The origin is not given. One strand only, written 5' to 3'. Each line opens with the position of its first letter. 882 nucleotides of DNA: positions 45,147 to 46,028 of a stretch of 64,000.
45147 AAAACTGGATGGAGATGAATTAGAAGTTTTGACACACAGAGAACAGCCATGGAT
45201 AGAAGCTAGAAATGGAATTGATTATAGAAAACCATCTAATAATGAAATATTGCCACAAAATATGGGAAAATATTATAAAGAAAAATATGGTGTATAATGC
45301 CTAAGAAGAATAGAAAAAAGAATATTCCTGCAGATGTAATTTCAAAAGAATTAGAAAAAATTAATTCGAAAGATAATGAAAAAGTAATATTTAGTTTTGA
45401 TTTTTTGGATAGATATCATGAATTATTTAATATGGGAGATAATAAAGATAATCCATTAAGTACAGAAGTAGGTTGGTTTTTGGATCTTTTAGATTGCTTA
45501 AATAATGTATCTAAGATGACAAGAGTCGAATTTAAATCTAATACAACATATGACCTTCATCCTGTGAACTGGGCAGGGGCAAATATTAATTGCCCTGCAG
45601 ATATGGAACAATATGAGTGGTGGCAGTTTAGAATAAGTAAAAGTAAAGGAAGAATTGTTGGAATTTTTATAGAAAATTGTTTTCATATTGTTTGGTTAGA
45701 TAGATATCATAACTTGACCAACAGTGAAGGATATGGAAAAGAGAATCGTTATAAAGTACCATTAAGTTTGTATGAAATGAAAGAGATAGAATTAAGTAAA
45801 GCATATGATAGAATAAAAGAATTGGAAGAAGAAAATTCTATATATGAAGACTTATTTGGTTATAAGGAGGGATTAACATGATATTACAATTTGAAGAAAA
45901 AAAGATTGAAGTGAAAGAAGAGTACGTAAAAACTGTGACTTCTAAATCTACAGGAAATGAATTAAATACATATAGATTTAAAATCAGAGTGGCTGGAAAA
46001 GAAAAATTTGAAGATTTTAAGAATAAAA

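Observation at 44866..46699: Three-gene Panacea operon: PanA antitoxin, an N-terminally extended RelE/YoeB-like candidate toxin, and an unknown 273-aa third component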

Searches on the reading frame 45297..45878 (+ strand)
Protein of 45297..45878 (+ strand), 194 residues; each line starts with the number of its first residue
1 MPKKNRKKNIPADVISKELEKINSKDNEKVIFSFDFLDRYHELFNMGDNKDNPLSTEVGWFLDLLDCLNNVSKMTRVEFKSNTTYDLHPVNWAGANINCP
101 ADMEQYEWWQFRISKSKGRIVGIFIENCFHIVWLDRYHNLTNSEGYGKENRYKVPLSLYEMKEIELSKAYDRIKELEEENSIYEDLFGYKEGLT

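Call 3: search_protein_families(library=pfam, proteins=[window:45297-45878:+], max_evalue=0.1)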
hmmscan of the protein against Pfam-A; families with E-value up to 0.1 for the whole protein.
window:45297-45878:+ (194 aa): 1 family
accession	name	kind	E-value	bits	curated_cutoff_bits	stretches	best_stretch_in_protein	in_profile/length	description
PF18027.6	Pepdidase_M14_N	-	0.0077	16.8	23.2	1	101-167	29-94/107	Cytosolic carboxypeptidase N-terminal domain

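Call 4: search_protein_families(library=padloc, proteins=[window:45297-45878:+], max_evalue=0.1)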
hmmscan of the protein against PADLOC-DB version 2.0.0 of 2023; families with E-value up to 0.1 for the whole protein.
window:45297-45878:+ (194 aa): 0 families

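Call 5: search_protein_families(library=ncbifam, proteins=[window:45297-45878:+], max_evalue=1)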
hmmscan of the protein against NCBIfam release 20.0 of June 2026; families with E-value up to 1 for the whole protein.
window:45297-45878:+ (194 aa): 3 families
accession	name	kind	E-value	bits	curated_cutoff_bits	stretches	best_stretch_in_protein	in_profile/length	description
NF046006.1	MAG6450_fam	subfamily_domain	0.00042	20.8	40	1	100-141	61-102/103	MAG6450 family protein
TIGR03767.1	P_acnes_RR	hypoth_equivalog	0.031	12.9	330.75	1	41-67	97-123/496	TIGR03767 family metallophosphoesterase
NF042424.1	Amuc_1102_rel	equivalog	0.1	12.2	55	1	90-141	130-183/186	Amuc_1102 family pilus-like protein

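Call 6: search_protein_families(library=phrogs, proteins=[window:45297-45878:+], max_evalue=1)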
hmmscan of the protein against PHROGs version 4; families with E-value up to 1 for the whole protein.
window:45297-45878:+ (194 aa): 4 families
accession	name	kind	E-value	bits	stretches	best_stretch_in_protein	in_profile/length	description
phrog_8366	-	unknown function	1e-06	29.9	1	14-141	19-138/140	-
phrog_30803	-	unknown function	0.069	14.6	1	148-185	5-42/87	-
phrog_5915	-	unknown function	0.069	13.8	1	167-180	10-23/53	-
phrog_22445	-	unknown function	0.29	12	1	24-84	52-113/157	-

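Call 7: search_solved_structures(query=window:45297-45878:+, max_evalue=10)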
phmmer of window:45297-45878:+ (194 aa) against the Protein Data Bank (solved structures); distinct sequences matched with E-value up to 10: 3.
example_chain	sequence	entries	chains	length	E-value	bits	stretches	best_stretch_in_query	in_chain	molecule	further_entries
7a23_f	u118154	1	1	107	0.092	15.8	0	143-170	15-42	PDSW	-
7aqw_p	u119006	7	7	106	0.3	14.1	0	143-173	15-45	NADH dehydrogenase [ubiquinone] 1 beta subcomplex subunit 10-B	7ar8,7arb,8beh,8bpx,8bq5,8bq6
7ar7_p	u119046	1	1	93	0.82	12.7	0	143-173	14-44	NADH dehydrogenase [ubiquinone] 1 beta subcomplex subunit 10-B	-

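Call 9: find_homologous_proteins(query=window:45297-45878:+, max_evalue=0.001)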
Query window:45297-45878:+ (194 aa): 121 proteins with E <= 0.001 among 179 candidates; the best 120 are listed.
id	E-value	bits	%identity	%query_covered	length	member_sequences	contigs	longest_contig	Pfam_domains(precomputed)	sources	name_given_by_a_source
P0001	3.3e-112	391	87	99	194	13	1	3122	-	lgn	-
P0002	7.1e-111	387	84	99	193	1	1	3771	-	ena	-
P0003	1.2e-109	383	84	99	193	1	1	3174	-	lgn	-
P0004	3.2e-106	372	84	98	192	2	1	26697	-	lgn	-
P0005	3.8e-104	365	82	99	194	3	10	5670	-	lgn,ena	-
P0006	7.3e-100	351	79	99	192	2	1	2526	-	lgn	-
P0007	1.1e-99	350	78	99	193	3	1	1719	-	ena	-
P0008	2.3e-93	330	73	98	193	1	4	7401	-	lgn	-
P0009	6.7e-93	328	74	96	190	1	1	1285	-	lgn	-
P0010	3.2e-92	326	72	99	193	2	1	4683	-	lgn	-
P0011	5.7e-90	318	74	96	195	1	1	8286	-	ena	-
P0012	1.4e-89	317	73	97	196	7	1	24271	-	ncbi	-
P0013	2.8e-75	270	65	96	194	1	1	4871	-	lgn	-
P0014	1.9e-67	245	57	95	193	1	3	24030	-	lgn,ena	-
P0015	5.9e-59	217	55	93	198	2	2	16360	-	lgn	-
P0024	1.8e-45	173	47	96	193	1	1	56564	-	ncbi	-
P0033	6.3e-44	168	55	70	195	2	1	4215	-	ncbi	-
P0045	2.1e-42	163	50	82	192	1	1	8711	-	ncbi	-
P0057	4.2e-41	159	47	77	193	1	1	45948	-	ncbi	-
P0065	3.7e-40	156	53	72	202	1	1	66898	-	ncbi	-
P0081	1.1e-38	151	46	85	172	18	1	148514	-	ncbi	-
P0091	1.7e-37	147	51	75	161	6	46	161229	-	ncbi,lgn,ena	-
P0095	2.4e-36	143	46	85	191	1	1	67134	-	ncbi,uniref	ncbi:hypothetical protein ACKQTC_07040 [Peptococcus simiae]|uniref:Uncharacterized protein n=1 Tax=P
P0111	1.5e-32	131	44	72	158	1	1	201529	-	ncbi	-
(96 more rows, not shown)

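Call 17: find_related_loci(query=A1, collection=genome_contigs, flank=6000)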
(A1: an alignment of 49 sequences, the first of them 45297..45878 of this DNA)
Query A1 (194 aa) in genome_contigs; peptide patterns used: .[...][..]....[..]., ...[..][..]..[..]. (x = any residue, [..] = any of these).
34 stretches matched a pattern; 17 encode a relative of the query (tblastn E <= 1e-3); 17 distinct loci.
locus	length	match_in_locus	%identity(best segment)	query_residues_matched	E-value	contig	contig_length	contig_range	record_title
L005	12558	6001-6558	73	3-190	1e-93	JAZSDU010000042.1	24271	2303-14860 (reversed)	MAG: Clostridia bacterium isolate T1900044595_TS20190061.MAGScoT_cleanbin_000022 SGB_660_k141_2238234, whole genome shot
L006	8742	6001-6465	48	32-188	1e-44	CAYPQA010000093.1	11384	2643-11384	MAG TPA_asm: uncultured Eubacteriales bacterium isolate SRP242652_co2_100 genome assembly, contig: NODE_6198_length_1138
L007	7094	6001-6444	50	38-187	3e-44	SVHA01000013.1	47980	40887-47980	MAG: Clostridiales bacterium isolate SIG372 NODE_16884_length_47980_cov_5.645038, whole genome shotgun sequence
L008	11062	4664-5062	52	32-165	1e-42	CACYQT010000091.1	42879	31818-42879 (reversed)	uncultured bacterium isolate RUG12186 genome assembly, contig: RUG12186_asm_91, whole genome shotgun sequence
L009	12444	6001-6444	47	38-187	1e-42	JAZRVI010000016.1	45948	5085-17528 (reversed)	MAG: Desulfocucumaceae bacterium isolate T1900044954_TA20190008.MAGScoT_cleanbin_000002 SGB_3783_k141_1772101, whole gen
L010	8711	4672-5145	50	32-190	4e-42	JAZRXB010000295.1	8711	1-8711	MAG: Eubacteriales bacterium isolate T1900044951_TA20190004.MAGScoT_cleanbin_000028 SGB_3664_k141_2257773, whole genome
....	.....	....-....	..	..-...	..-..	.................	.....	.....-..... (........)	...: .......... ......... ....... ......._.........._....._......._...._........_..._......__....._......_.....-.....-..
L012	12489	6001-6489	46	23-187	5e-41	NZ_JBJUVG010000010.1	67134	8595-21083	Peptococcus simiae strain M108 10, whole genome shotgun sequence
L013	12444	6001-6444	47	32-181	5e-41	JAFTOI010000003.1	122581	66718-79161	MAG: Clostridia bacterium isolate RGIG4001 Roe_deer_Cecum-4__c126, whole genome shotgun sequence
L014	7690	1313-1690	50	32-161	1e-39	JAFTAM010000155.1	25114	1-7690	Bacterium isolate RGIG3641 Goat_Rumen.Co__c2256456, whole genome shotgun sequence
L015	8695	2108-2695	39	1-190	1e-39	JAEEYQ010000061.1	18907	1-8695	MAG: Lentisphaeria bacterium isolate Tb.RUG.64 k141_9410283_flag=1_multi=15.0063_len=18907, whole genome shotgun sequenc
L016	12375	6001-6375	49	29-155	4e-37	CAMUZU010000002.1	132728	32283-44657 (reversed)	MAG TPA_asm: uncultured Selenomonadales bacterium isolate SRR8387719_bin.34_metaWRAP_v1.3_MAG genome assembly, contig: E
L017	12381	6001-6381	47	27-155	7e-36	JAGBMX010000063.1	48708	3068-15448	MAG: Selenomonadaceae bacterium isolate RGIG9261 Water_deer_Rumen.Co__c337909, whole genome shotgun sequence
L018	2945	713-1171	43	5-155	7e-35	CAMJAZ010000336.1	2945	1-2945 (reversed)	MAG: uncultured Selenomonadales bacterium isolate SRR12081300_bin.83_metaWRAP_v1.3_MAG genome assembly, contig: ERZ12289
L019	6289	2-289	49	92-187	1e-25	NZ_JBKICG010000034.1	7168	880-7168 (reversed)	Peptococcus simiae strain M919-2/1 34, whole genome shotgun sequence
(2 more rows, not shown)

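Call 21: predict_structure(alignment_id=A1)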
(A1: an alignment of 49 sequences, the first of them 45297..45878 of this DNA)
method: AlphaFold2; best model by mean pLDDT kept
length: 194 residues; sequences in the alignment: 49
mean_pLDDT: 82.0   pTM: 0.69
mean pLDDT of the five models: 82.0, 81.7, 79.9, 79.8, 79.1
residues with pLDDT >= 90: 85; 70-90: 65; 50-70: 38; < 50: 6
segments of 3 or more residues with pLDDT < 50: none
pLDDT, mean of each block of 10 residues (from residue 1): 50 60 69 92 81 70 94 94 93 86 83 90 93 91 68 85 95 97 81 52
secondary structure, 60 per line:
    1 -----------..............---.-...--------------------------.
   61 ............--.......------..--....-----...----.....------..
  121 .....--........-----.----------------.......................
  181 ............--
elements in order: H12-25 E31-33 H60-72 H76-81 E108-112 E119-125 E128-135 H158-192

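Call 25: fold_search(model_id=the predicted structure, library=pdb)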
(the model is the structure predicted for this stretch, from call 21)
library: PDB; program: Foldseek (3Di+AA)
matches with E <= 10: 191; with E <= 0.001: 0
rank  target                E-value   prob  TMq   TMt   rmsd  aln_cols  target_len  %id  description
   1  4px8                  1.5e-02  0.99  0.31  0.55   3.8        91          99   21  Structure of P. vulgaris HigB toxin (released 2015-10-21)
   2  1wmi_A                3.8e-02  0.97  0.26  0.51   4.6        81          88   10  Crystal structure of archaeal RelE-RelB complex from Pyrococcus horikoshii OT3 (released 2005-03-15)
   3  5ixl_A                6.8e-02  0.95  0.32  0.56   5.7        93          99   19  Structure of P. vulgaris HigB toxin Y91A variant (released 2016-07-20)
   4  3oei_C                1.7e-01  0.66  0.30  0.56   5.3       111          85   14  Crystal structure of Mycobacterium tuberculosis RelJK (Rv3357-Rv3358-RelBE3) (released 2011-03-16)
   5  3oei_G                1.8e-01  0.77  0.26  0.52   4.0        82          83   11  Crystal structure of Mycobacterium tuberculosis RelJK (Rv3357-Rv3358-RelBE3) (released 2011-03-16)
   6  6n90_B                1.8e-01  0.69  0.26  0.50   4.3        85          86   13  YoeB/ParE toxin from Agrobacterium tumefaciens (released 2019-11-06)
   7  4ml0_B                2.2e-01  0.47  0.22  0.40   5.5        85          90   12  Crystal structure of E.coli DinJ-YafQ complex (released 2014-06-25)
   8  9lew_B                2.3e-01  0.72  0.25  0.47   3.9        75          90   13  The crystal structure of DinJ-YafQ complex from Vibrio cholerae (released 2025-07-30)
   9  2a6r_C                3.0e-01  0.57  0.28  0.56   6.0       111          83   15  Crystal structure of YoeB under PEG condition (released 2005-08-23)
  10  4mmj                  3.2e-01  0.57  0.24  0.45   4.1        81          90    7  crystal structure of YafQ from E.coli strain BL21(DE3) (released 2014-06-25)
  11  4ltt                  3.4e-01  0.38  0.22  0.38   5.0        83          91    7  Crystal structure of native apo toxin from Helicobacter pylori (released 2014-02-05)
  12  4mmg_A                3.7e-01  0.54  0.25  0.45   4.1        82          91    7  crystal structure of YafQ mutant H87Q from E.coli (released 2014-06-25)
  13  4mmg_B                4.2e-01  0.47  0.25  0.45   4.1        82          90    7  crystal structure of YafQ mutant H87Q from E.coli (released 2014-06-25)
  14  4lsy_A                4.2e-01  0.35  0.22  0.39   5.1        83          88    6  Crystal structure of copper-bound L66S mutant toxin from Helicobacter pylori (released 2014-02-05)
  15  4q2u_B                4.4e-01  0.47  0.24  0.44   4.6        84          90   10  Crystal structure of the E. coli DinJ-YafQ toxin-antitoxin complex (released 2014-06-11)
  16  8yxv_E                4.7e-01  0.54  0.26  0.53   3.8        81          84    6  Toxin-antitoxin complex from Streptococcus pneumoniae (released 2025-04-09)
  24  8y48_A                1.2e+00  0.08  0.15  0.06   8.5        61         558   15  Structure of KSHV glycoprotein B (released 2025-02-19)
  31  9d9z_B                2.2e+00  0.02  0.11  0.02  10.5       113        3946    8  Structure of human UBR4-KCMF1-CaM E3 ligase complex (Silencing Factor of the Integrated stress response, SiFI) (released 2025-06-11)
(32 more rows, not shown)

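Call 26: search_solved_structures(query=A1, max_evalue=10, show_alignments=5)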
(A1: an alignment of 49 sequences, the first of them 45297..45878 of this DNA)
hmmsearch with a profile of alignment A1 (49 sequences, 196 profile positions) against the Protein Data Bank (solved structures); distinct sequences matched with E-value up to 10: 0.

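Call 33: search_protein_families(library=pfam, alignment_id=A1, max_evalue=1)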
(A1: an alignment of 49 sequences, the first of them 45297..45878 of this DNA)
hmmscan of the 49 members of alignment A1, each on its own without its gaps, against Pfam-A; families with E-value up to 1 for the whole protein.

A. member 1, window:45297-45878:+ (194 aa): 1 family
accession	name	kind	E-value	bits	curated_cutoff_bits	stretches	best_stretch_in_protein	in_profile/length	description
PF18027.6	Pepdidase_M14_N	-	0.0077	16.8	23.2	1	101-167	29-94/107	Cytosolic carboxypeptidase N-terminal domain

B. families by the number of members that match (of 49 scanned): 37 families (the first 25 are shown)
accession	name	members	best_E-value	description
PF18027.6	Pepdidase_M14_N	9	0.0018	Cytosolic carboxypeptidase N-terminal domain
PF04977.20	DivIC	4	0.0045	Septum formation initiator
PF00170.26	bZIP_1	4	0.015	bZIP transcription factor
PF07716.20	bZIP_2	3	0.024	Basic region leucine zipper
PF02183.23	HALZ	2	0.0012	Homeobox associated leucine zipper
PF23457.1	LysM2_NFP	1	0.00045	NFP LysM2 domain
PF18265.6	Nas2_N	1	0.0035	Nas2 N_terminal domain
PF06005.17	ZapB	1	0.025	Cell division protein ZapB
PF16689.10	APC_N_CC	1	0.029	Coiled-coil N-terminus of APC, dimerisation domain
PF09334.17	tRNA-synt_1g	1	0.032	tRNA synthetases class I (M)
PF21924.1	XRCC4_CC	1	0.042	XRCC4 coiled-coil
PF20567.3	DUF6776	1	0.046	Family of unknown function (DUF6776)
PF05325.16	DUF730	1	0.05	Protein of unknown function (DUF730)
PF15898.10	PRKG1_interact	1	0.056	cGMP-dependent protein kinase interacting domain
PF03643.20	Vps26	1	0.059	Vacuolar protein sorting-associated protein 26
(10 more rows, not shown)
